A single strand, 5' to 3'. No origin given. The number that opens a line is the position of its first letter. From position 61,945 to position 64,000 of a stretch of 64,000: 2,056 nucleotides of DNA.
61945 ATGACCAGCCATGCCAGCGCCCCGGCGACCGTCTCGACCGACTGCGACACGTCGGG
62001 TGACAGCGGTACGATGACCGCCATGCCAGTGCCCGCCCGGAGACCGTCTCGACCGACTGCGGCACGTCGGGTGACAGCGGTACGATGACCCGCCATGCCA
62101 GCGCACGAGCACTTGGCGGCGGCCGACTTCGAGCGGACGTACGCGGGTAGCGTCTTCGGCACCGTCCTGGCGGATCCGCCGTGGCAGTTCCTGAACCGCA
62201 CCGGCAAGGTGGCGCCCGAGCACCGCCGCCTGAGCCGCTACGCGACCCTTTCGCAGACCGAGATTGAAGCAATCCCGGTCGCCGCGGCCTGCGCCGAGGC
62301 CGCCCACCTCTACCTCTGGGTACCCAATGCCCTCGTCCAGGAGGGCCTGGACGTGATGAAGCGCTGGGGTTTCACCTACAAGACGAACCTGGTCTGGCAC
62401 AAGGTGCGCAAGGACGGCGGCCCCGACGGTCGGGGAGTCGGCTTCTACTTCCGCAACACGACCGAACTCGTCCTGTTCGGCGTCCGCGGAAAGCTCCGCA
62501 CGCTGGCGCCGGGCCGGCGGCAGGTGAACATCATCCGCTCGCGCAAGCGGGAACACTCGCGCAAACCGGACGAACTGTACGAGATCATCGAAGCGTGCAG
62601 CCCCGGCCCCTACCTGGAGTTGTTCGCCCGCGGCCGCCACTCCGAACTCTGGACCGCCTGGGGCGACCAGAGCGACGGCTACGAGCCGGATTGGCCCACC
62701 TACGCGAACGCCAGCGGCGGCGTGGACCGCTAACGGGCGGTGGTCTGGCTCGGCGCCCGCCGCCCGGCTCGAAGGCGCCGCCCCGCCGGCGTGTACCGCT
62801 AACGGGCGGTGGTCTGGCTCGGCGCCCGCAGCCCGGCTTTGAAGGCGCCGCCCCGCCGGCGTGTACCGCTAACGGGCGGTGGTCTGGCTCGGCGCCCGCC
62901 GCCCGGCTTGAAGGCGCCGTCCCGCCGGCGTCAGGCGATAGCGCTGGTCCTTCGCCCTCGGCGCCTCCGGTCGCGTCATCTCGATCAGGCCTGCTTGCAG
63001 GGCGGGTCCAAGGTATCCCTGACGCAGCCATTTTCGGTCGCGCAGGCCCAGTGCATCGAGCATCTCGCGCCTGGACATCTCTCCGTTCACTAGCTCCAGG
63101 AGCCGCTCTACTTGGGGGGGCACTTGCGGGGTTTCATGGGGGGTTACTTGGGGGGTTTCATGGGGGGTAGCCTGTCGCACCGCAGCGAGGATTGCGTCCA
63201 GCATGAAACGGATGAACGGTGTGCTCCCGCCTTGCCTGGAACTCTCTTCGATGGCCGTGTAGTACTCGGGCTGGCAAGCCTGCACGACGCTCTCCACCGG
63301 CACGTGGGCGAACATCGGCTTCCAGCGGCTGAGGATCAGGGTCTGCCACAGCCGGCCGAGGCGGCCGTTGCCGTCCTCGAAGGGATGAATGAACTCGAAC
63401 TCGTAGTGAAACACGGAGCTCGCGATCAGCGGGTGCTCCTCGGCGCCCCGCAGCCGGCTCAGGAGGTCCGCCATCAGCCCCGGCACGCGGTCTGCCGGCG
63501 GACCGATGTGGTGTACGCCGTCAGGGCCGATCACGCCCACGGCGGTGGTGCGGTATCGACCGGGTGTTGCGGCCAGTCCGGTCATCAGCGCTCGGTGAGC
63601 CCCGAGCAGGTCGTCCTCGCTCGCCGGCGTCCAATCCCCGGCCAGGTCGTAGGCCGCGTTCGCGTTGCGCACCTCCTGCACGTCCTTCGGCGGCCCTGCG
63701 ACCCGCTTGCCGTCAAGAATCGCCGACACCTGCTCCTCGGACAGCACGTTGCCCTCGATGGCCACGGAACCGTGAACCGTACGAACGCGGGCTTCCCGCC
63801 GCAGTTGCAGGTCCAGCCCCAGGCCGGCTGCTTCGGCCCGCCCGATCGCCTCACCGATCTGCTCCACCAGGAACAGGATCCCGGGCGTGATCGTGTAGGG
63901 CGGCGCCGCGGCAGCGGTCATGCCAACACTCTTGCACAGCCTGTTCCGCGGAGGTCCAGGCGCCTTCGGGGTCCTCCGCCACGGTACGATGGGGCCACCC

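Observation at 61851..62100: Tandem ~70-82-bp repeats amplify the start region of an MT-A70 adenine methyltransferase gene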

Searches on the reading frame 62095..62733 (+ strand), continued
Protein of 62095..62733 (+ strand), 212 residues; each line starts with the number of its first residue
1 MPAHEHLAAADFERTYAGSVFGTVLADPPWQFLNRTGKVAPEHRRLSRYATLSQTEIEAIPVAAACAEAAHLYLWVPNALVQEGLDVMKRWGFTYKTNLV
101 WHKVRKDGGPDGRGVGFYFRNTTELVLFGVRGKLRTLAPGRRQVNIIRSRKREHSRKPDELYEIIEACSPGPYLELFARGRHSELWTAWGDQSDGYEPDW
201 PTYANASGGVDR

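Call 55: list_cluster_members(proteins=[P0002, P0001, P0004, P0003])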
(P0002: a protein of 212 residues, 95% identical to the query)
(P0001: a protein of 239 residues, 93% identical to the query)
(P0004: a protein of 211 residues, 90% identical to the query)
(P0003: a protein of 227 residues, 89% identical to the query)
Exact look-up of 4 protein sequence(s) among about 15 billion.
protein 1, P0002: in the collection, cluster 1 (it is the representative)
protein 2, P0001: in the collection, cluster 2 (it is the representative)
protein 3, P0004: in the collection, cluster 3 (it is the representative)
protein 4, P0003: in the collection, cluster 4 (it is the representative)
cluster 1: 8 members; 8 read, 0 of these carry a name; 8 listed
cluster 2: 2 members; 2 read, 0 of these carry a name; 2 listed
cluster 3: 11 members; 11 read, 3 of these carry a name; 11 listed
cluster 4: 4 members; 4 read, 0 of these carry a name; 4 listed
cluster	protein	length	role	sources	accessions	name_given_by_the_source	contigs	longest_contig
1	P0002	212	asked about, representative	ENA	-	-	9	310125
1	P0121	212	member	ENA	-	-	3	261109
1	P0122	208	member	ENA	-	-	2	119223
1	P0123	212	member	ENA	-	-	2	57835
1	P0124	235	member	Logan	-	-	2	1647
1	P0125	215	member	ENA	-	-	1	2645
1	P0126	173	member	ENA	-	-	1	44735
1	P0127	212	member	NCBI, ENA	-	-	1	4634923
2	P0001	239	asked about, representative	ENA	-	-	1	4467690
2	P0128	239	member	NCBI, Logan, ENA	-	-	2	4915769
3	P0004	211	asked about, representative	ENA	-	-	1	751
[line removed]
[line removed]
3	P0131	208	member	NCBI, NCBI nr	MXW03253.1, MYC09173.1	MAG: S-adenosylmethionine-binding protein [Holophagales bacterium] | S-adenosylmethionine-binding protein [Holophagales bacterium]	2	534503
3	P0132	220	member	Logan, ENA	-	-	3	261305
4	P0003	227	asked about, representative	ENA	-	-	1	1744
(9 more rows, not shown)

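Call 57: find_encoding_contigs(protein=P0123, flank=3000, max_places=4)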
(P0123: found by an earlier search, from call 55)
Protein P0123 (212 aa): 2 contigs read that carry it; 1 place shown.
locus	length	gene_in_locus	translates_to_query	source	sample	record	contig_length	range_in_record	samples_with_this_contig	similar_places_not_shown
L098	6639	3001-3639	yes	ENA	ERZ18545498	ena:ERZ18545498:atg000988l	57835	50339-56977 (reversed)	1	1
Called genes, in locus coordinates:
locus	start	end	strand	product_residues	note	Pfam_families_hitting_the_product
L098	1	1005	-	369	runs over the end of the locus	PF08240:ADH_N, PF00107:ADH_zinc_N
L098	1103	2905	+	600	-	PF17900:Peptidase_M1_N (weak), PF01433:Peptidase_M1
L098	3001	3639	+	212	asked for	PF05063:MT-A70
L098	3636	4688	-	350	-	PF02661:Fic, PF21247:Fic-like_C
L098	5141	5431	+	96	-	PF10041:DUF2277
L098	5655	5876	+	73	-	-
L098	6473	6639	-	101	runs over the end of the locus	-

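Call 58: find_encoding_contigs(protein=P0127, flank=10000, max_places=4)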
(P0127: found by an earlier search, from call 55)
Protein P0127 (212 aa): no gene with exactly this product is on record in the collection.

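Call 67: find_encoding_contigs(protein=P0122, flank=1500, max_places=3)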
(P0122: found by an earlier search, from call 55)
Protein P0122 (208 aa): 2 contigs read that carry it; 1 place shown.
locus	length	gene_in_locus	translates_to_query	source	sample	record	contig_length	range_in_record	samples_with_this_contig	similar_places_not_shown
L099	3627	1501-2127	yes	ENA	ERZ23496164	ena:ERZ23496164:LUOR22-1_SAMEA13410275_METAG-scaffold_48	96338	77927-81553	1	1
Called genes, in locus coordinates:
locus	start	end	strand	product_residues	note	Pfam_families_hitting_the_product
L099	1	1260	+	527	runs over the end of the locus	PF17900:Peptidase_M1_N (weak), PF01433:Peptidase_M1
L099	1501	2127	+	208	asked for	PF05063:MT-A70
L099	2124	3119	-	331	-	PF02661:Fic, PF21247:Fic-like_C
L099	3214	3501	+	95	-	PF10041:DUF2277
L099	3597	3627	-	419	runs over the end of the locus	PF00962:A_deaminase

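Call 68: find_encoding_contigs(protein=P0126, flank=1500, max_places=3)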
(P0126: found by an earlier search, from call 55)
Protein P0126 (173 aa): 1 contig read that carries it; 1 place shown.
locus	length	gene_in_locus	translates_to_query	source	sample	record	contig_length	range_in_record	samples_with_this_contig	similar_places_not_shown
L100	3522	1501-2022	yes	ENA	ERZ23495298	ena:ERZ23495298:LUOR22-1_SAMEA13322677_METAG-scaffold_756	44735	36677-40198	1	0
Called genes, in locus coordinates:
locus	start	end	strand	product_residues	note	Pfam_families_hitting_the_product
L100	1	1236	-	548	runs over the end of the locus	-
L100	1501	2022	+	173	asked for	PF05063:MT-A70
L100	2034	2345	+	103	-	PF10041:DUF2277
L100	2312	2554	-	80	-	PF00962:A_deaminase (weak)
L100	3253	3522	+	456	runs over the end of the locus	PF01408:GFO_IDH_MocA, PF19051:GFO_IDH_MocA_C2, PF22725:GFO_IDH_MocA_C3 (weak)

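Call 69: find_encoding_contigs(protein=P0125, flank=1500, max_places=3)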
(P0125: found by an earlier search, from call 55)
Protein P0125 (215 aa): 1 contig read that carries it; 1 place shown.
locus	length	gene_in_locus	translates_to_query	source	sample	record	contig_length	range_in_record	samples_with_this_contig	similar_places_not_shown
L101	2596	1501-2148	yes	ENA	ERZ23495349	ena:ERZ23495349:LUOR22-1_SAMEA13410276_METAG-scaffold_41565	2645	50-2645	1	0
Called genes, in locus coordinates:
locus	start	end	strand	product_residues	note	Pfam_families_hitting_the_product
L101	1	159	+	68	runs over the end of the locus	?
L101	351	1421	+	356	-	PF03781:FGE-sulfatase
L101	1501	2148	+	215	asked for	PF05063:MT-A70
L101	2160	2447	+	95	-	PF10041:DUF2277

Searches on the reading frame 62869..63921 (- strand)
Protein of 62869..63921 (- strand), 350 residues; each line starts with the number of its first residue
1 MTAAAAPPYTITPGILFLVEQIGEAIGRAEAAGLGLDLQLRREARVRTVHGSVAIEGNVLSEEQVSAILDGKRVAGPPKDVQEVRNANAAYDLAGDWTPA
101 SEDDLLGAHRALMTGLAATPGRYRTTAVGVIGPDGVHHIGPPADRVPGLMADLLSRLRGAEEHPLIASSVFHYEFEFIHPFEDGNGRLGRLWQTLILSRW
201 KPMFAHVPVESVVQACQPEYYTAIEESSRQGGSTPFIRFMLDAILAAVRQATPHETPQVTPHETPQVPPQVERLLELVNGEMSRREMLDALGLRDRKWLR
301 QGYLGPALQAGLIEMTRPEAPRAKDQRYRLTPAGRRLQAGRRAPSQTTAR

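Call 9: search_protein_families(library=pfam, proteins=[window:62869-63921:-])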
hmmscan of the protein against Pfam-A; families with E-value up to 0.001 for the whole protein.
window:62869-63921:- (350 aa): 2 families
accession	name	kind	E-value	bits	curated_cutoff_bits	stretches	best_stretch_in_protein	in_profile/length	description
PF21247.3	Fic-like_C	-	8.5e-23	80.5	27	1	269-331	1-64/64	Filamentation induced by cAMP protein Fic-like, C-terminal domain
PF02661.23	Fic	-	7.3e-19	68.9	24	1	101-197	3-93/93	Fic/DOC family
